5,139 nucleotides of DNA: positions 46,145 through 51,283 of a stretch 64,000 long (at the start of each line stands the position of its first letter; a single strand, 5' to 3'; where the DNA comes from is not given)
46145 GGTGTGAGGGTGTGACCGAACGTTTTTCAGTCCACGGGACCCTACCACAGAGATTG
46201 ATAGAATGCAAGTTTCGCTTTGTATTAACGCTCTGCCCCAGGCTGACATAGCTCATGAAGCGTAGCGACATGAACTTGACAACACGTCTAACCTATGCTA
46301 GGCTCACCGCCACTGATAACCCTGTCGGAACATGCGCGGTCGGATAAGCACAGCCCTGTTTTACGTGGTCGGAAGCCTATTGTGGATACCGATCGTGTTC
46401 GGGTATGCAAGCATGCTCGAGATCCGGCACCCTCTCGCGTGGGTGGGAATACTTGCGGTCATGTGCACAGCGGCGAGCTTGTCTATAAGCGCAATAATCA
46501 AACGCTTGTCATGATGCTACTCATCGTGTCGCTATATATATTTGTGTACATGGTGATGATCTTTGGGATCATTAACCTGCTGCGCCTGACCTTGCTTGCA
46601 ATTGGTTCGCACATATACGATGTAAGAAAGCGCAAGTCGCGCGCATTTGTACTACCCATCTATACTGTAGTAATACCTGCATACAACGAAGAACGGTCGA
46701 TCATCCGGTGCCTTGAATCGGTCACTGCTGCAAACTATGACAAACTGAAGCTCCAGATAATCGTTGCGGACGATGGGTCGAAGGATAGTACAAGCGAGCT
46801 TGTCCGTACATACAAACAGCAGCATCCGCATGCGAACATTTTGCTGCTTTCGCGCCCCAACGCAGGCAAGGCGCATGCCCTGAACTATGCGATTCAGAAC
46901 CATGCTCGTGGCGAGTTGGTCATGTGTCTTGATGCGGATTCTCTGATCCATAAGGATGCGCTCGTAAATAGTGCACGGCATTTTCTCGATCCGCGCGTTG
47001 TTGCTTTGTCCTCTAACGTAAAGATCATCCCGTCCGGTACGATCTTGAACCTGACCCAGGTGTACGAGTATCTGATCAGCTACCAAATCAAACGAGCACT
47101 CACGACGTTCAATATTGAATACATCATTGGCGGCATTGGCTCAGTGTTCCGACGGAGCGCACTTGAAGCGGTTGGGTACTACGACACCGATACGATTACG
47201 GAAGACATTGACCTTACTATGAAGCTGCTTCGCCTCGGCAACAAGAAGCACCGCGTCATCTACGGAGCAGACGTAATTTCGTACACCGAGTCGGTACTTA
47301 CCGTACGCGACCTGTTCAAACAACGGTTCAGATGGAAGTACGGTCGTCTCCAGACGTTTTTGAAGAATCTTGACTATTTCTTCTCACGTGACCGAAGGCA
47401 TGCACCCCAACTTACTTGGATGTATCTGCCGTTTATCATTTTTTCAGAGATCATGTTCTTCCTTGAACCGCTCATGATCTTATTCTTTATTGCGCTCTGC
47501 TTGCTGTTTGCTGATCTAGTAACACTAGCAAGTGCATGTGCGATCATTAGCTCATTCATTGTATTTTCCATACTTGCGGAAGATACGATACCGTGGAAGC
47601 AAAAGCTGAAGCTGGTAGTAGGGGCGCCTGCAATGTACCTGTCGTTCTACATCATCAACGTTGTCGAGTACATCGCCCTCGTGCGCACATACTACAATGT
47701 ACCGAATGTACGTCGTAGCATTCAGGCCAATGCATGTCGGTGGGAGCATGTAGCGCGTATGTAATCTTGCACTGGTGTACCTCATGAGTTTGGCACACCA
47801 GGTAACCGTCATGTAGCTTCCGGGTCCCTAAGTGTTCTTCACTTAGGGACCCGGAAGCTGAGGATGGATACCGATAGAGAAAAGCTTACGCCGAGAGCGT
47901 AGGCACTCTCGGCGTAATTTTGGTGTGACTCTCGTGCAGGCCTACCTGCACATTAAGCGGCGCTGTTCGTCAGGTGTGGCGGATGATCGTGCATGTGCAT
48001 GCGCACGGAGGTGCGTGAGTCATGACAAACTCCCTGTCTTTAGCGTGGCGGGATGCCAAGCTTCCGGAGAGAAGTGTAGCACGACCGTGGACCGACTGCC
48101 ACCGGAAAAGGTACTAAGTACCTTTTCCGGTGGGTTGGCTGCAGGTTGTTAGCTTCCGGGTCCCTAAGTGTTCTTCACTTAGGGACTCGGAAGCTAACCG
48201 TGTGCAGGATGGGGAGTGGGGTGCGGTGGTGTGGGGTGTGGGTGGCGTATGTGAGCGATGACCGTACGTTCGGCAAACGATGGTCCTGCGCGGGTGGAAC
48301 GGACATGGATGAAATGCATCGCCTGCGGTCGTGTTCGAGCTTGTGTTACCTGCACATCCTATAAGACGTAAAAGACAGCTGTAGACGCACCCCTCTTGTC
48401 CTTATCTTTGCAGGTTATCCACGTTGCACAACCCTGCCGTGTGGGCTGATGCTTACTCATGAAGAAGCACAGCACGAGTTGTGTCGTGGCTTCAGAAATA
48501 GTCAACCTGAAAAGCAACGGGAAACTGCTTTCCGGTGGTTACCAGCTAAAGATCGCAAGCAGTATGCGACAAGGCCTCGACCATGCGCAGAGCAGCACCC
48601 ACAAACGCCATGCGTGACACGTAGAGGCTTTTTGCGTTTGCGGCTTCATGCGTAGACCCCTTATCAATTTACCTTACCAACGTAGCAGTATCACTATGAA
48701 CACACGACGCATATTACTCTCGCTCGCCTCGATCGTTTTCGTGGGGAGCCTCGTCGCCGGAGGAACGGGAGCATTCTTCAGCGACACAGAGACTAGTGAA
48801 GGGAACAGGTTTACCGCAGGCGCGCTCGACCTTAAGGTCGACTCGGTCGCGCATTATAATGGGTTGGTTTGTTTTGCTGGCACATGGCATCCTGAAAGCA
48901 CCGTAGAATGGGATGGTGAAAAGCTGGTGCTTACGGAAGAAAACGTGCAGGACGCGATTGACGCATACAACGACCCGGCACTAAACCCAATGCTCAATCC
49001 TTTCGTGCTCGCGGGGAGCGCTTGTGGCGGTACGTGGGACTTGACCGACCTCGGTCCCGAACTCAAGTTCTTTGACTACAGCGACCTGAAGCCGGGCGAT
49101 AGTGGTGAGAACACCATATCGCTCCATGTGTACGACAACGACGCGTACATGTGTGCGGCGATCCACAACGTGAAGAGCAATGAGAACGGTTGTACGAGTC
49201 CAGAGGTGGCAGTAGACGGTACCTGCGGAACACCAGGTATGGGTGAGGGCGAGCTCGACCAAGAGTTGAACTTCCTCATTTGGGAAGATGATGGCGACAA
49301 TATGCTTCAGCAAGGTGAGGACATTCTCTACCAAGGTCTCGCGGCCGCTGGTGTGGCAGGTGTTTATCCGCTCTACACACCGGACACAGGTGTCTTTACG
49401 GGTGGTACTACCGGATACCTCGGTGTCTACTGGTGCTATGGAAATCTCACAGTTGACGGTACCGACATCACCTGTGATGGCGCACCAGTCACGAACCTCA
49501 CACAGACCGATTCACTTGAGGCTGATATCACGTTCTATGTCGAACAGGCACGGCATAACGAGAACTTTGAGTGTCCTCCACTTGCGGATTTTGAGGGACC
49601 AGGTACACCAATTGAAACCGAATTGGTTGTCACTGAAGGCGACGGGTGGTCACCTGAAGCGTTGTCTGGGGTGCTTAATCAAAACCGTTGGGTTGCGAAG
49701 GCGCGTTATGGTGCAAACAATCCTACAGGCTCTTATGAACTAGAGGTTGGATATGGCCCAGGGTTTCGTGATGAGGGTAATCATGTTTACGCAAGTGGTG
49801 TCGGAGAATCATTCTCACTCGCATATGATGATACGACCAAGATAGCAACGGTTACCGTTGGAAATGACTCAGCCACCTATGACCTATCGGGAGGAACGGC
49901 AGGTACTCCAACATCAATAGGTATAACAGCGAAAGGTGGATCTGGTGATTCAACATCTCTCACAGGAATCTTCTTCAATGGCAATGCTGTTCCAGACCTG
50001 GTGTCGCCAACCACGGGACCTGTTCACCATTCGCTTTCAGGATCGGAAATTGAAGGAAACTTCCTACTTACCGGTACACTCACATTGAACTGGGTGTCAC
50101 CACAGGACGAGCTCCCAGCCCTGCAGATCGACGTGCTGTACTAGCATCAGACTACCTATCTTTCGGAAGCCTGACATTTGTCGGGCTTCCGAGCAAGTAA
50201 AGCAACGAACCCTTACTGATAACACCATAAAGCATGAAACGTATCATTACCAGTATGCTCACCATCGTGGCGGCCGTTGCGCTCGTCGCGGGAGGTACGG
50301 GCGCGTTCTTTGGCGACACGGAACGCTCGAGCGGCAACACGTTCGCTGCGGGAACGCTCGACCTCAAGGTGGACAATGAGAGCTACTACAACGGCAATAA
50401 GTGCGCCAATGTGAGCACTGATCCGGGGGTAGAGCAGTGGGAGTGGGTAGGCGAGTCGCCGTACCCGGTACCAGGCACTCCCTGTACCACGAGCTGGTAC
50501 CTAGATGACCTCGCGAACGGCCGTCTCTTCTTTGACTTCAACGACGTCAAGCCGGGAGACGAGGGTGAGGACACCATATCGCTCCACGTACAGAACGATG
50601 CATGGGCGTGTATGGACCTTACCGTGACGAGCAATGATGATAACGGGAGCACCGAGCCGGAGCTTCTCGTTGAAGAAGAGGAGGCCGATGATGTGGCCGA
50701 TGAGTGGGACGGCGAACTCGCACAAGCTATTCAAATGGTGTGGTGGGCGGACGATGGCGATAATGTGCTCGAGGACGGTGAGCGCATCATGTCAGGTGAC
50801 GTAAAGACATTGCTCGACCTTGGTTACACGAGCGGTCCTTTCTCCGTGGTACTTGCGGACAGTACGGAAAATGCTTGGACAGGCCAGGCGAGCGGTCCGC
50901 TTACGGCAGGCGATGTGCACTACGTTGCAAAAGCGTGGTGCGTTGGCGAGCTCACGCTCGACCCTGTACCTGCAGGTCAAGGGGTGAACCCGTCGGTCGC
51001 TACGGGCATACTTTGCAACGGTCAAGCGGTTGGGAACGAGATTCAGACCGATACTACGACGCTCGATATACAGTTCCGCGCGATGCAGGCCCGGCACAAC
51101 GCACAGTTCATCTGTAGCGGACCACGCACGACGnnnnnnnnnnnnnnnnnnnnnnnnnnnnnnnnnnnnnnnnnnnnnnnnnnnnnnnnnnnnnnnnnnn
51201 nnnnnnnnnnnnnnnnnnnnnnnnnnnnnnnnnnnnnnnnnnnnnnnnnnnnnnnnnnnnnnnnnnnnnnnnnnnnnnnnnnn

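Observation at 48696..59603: Expanded SipW/TasA-type surface-fibre locus: three cognate substrates, two S26B-like proteins and a 1313-aa LamG protein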

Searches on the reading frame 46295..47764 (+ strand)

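Call 17: search_protein_families(library=pfam, proteins=[window:46295-47764:+], max_evalue=0.00001)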
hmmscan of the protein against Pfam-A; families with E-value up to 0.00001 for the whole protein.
window:46295-47764:+ (489 aa): 4 families
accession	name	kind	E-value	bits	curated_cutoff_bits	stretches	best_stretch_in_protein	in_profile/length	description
PF00535.33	Glycos_transf_2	-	2.4e-29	102.8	23.3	1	124-293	1-167/168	Glycosyl transferase family 2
PF13641.12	Glyco_tranf_2_3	-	6.2e-25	89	27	1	123-350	3-230/230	Glycosyltransferase like family 2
PF13632.12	Glyco_trans_2_3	-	5.5e-22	79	27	1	209-405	2-194/198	Glycosyl transferase family group 2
PF10111.15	Glyco_tranf_2_2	-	2.9e-07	30.7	27.3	1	124-336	1-221/276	Glycosyltransferase like family 2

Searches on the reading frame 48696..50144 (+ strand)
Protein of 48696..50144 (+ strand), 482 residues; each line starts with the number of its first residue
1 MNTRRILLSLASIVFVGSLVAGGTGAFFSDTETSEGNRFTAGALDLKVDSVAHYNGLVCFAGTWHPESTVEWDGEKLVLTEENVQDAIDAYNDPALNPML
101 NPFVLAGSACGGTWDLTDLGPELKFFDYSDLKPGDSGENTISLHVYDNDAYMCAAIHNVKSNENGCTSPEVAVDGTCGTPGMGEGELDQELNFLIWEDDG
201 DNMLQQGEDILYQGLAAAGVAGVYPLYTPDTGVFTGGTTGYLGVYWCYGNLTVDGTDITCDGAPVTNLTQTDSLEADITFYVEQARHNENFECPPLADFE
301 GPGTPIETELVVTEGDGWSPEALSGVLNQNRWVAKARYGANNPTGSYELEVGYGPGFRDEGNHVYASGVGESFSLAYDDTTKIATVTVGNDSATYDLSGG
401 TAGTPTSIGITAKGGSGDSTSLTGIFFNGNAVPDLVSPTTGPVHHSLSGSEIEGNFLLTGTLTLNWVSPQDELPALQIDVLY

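Call 3: search_protein_families(library=pfam, proteins=[window:48696-50144:+], max_evalue=0.1)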
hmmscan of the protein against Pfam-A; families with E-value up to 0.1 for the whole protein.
window:48696-50144:+ (482 aa): 1 family
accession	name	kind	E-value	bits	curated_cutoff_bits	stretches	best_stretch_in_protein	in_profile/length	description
PF12389.13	Peptidase_M73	-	1.2e-07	32.2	22.5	1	6-50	6-49/196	Camelysin metallo-endopeptidase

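Call 4: search_protein_families(library=ncbifam, proteins=[window:48696-50144:+], max_evalue=0.1)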
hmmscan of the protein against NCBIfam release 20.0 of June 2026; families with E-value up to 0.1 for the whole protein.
window:48696-50144:+ (482 aa): 3 families
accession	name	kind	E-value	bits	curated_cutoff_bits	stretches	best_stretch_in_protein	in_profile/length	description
NF041928.1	choice_anch_W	domain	4.1e-18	65.7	45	1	325-480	34-195/196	choice-of-anchor W domain-containing protein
TIGR04088.1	cognate_SipW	domain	4.8e-07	29.8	19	1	10-44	1-34/34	SipW-dependent-type signal peptide-containing protein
NF046066.1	BioflmMtrxTasA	equivalog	0.077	12.4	450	0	4-49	5-49/264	biofilm matrix protein TasA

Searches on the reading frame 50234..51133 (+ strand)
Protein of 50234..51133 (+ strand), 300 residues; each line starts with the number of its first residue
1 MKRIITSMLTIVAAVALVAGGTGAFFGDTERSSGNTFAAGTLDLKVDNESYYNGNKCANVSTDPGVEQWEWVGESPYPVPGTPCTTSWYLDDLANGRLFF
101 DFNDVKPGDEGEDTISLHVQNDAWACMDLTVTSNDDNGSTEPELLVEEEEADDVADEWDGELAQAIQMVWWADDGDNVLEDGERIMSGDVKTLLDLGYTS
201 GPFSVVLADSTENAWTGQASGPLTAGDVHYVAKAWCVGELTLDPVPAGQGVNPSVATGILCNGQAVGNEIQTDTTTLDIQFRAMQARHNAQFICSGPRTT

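Call 31: find_homologous_proteins(query=window:50234-51133:+, max_evalue=0.001)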
Query window:50234-51133:+ (300 aa): 1562 proteins with E <= 0.001 among 4170 candidates; the best 120 are listed.
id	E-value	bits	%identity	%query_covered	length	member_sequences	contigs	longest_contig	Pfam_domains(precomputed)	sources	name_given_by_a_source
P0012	5.9e-124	432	65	99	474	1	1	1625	PF12389.14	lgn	-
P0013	3.1e-119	416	61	98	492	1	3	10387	PF12389.14,PF19403.6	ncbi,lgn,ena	-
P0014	2.4e-114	400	62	98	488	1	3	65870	PF19403.6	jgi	-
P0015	3.7e-114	399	61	99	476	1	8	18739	-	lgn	-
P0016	1.7e-113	397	61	99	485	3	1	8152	PF19403.6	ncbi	-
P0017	2.5e-113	397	60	100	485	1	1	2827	PF12389.14,PF19403.6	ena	-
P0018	3.1e-113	396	60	99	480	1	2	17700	PF12389.14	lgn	-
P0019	4.1e-113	396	61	100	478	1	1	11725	PF19403.6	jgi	jgi:predicted ribosomally synthesized peptide with SipW-like signal peptide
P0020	1.4e-112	394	62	99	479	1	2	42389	PF19403.6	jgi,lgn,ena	-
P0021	1.5e-112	394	61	99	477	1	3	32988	-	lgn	-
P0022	1.7e-112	394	62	90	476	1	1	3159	PF12389.14,PF19403.6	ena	-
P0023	3.6e-112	393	64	93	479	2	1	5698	PF12389.14,PF19403.6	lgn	-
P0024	6.6e-112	392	61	98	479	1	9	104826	PF19403.6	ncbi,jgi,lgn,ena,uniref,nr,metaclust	ncbi:MAG: hypothetical protein A2664_04835 [Candidatus Taylorbacteria bacterium RIFCSPHIGHO2_01_FULL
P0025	5.3e-111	389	59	99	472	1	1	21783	PF12389.14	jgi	jgi:predicted ribosomally synthesized peptide with SipW-like signal peptide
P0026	1.1e-110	388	60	98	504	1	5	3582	-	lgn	-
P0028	2.5e-110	387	58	99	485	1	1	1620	PF12389.14,PF24514.2,PF19403.6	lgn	-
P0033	1.1e-108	381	59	99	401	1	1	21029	PF12389.14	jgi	jgi:predicted ribosomally synthesized peptide with SipW-like signal peptide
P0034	1.7e-108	381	60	96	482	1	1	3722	PF12389.14,PF19403.6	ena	-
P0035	2.7e-108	380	60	99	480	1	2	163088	PF12389.14,PF19403.6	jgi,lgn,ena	-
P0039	8.4e-108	379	59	99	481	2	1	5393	PF12389.14,PF19403.6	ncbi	-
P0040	9.2e-108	378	59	96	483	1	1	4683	PF12389.14,PF19403.6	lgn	-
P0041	9.3e-108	378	60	98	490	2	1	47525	PF12389.14,PF19403.6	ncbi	-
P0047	8.8e-107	375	60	98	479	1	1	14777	PF12389.14,PF19403.6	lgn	-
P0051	1.3e-106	375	61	92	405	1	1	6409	PF12389.14,PF19403.6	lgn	-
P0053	1.6e-106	374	58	99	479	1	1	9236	PF12389.14,PF19403.6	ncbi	-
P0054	1.9e-106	374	60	98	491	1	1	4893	PF12389.14,PF19403.6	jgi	jgi:predicted ribosomally synthesized peptide with SipW-like signal peptide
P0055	2.2e-106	374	58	98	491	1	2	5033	PF12389.14,PF19403.6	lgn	-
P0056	2.3e-106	374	59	98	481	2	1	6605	PF12389.14,PF19403.6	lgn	-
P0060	2.2e-105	371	62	93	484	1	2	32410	PF12389.14,PF19403.6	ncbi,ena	ncbi:MAG: TasA family protein [Patescibacteria group bacterium]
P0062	6.5e-105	369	57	98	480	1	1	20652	PF12389.14,PF19403.6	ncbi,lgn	-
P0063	7.4e-105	369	57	98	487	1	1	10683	PF12389.14,PF19403.6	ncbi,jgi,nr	ncbi:hypothetical protein GVX82_02935 [Patescibacteria group bacterium]|jgi:predicted ribosomally sy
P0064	7.5e-105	369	57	98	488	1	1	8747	PF12389.14,PF19403.6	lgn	-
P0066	4.3e-104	366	58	97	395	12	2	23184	PF12389.14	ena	-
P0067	4.7e-104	366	58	98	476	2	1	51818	PF12389.14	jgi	-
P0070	8.5e-104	365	59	98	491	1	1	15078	PF12389.14,PF19403.6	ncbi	-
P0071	1.0e-103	365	55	99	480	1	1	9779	PF12389.14,PF19403.6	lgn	-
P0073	1.2e-103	365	60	98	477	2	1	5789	PF12389.14,PF19403.6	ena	-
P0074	2.4e-103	364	58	99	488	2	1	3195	PF12389.14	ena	-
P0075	2.5e-103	364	58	99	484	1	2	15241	PF12389.14,PF19403.6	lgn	-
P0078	7.9e-103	362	58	99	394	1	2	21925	PF12389.14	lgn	-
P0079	1.5e-102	361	55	99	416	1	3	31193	PF12389.14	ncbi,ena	-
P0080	1.8e-102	361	55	99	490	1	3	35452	PF12389.14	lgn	-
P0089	1.4e-101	358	56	99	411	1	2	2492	PF12389.14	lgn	-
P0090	1.8e-101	358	59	99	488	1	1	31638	PF12389.14,PF19403.6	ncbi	-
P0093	4.3e-101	356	57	99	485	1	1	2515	PF12389.14,PF19403.6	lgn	-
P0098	9.1e-101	355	57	99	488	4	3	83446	PF12389.14,PF19403.6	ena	-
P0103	8.7e-100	352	55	99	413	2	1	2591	PF12389.14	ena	-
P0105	4.4e-99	350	56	99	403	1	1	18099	PF12389.14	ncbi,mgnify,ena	mgnify:CR=1 FL=1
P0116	6.8e-98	346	59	91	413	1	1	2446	PF12389.14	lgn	-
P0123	2.5e-96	341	56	100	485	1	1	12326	PF12389.14,PF19403.6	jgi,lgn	jgi:predicted ribosomally synthesized peptide with SipW-like signal peptide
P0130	2.4e-95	338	55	100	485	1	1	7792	PF12389.14,PF19403.6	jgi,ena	-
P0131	2.6e-95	338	55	99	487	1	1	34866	PF12389.14,PF19403.6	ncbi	-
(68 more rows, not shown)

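Call 47: search_solved_structures(query=A4, max_evalue=10, show_alignments=2)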
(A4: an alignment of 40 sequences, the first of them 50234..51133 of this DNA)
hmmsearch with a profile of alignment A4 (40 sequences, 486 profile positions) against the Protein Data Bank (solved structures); distinct sequences matched with E-value up to 10: 0.

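Call 54: predict_structure(alignment_id=A5)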
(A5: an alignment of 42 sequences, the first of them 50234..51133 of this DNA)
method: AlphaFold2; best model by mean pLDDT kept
length: 300 residues; sequences in the alignment: 42
mean_pLDDT: 82.8   pTM: 0.78
mean pLDDT of the five models: 82.8, 78.0, 77.7, 77.1, 77.0
residues with pLDDT >= 90: 161; 70-90: 77; 50-70: 36; < 50: 26
segments of 3 or more residues with pLDDT < 50: 20-40, 298-300
pLDDT, mean of each block of 10 residues (from residue 1): 60 55 35 33 84 96 95 96 96 87 90 95 92 83 62 75 93 97 95 81 90 88 95 96 97 93 82 88 88 68
secondary structure, 60 per line:
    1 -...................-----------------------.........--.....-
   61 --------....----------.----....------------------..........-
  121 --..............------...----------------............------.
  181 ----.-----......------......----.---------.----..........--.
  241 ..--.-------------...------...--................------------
elements in order: H2-20 E44-52 E55-59 E69-72 E88-91 E110-119 E123-136 H162-165 E166-173 H193-196 E203-208 E228-237 E240-242 E259-261 E273-285

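Call 58: fold_search(model_id=the predicted structure, library=pdb)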
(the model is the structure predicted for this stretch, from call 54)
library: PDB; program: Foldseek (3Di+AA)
matches with E <= 10: 757; with E <= 0.001: 0
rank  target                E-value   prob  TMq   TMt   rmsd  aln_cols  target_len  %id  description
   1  7kmp                  1.7e-02  0.35  0.20  0.08  17.1       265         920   10  Crystal structure of the GH31 alpha-xylosidase (Xac1773) from Xanthomonas citri (released 2021-05-26)
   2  7knc                  3.3e-02  0.25  0.19  0.08  17.0       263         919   10  Crystal structure of the GH31 alpha-xylosidase (Xac1773) from Xanthomonas citri (released 2021-05-26)
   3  8k2g_A                4.5e-02  0.20  0.17  0.11   8.2       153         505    8  Crystal structure of Group 1 Oligosaccharide-releasing beta-N-acetylgalactosaminidase NgaCa from Cohnella abietis, apo (released 2024-04-24)
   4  2xvg                  6.0e-02  0.21  0.18  0.07  17.6       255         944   10  crystal structure of alpha-xylosidase (GH31) from Cellvibrio japonicus (released 2011-04-13)
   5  6n43                  6.0e-02  0.13  0.12  0.18  15.8       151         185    7  Crystal structure of cysteine, nitric oxide-bound ferrous form of the crosslinked human cysteine dioxygenase in the anae (released 2019-04-17)
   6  6bgf                  6.4e-02  0.11  0.12  0.17  15.7       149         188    6  Crystal structure of cysteine-bound ferrous form of the crosslinked human cysteine dioxygenase (released 2017-12-13)
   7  4gaa_B                7.1e-02  0.18  0.14  0.07  17.1       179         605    9  Structure of Leukotriene A4 hydrolase from Xenopus laevis complexed with inhibitor bestatin (released 2013-06-12)
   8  6bps                  7.1e-02  0.12  0.12  0.18  15.6       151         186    7  Crystal structure of cysteine-bound ferrous form of the uncrosslinked F2-Tyr157 human cysteine dioxygenase (released 2018-07-04)
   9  6n42                  7.1e-02  0.12  0.12  0.18  15.5       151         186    7  Crystal structure of cysteine-bound ferrous form of the crosslinked human cysteine dioxygenase in the anaerobic conditio (released 2019-04-17)
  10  6bgm                  7.5e-02  0.11  0.12  0.17  15.7       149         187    6  Crystal structure of ferrous form of the crosslinked human cysteine dioxygenase (released 2017-11-22)
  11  1sqm                  8.0e-02  0.16  0.13  0.07  16.8       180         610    9  STRUCTURE OF [R563A] LEUKOTRIENE A4 HYDROLASE (released 2004-08-03)
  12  3hs0_H                1.0e-01  0.12  0.16  0.13  27.2       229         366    7  Cobra Venom Factor (CVF) in complex with human factor B (released 2009-07-07)
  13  6e87                  1.0e-01  0.10  0.12  0.17  15.7       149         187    6  Crystal structure of ferrous form of the crosslinked human cysteine dioxygenase in the anaerobic condition (released 2019-04-17)
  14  2ea7_C                1.0e-01  0.07  0.09  0.07  14.4       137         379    8  Crystal Structure of Adzuki Bean 7S Globulin-1 (released 2008-02-05)
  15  7uln_A                1.0e-01  0.02  0.09  0.11  22.2       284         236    8  Turnip yellows virus N-terminal readthrough domain (released 2022-11-02)
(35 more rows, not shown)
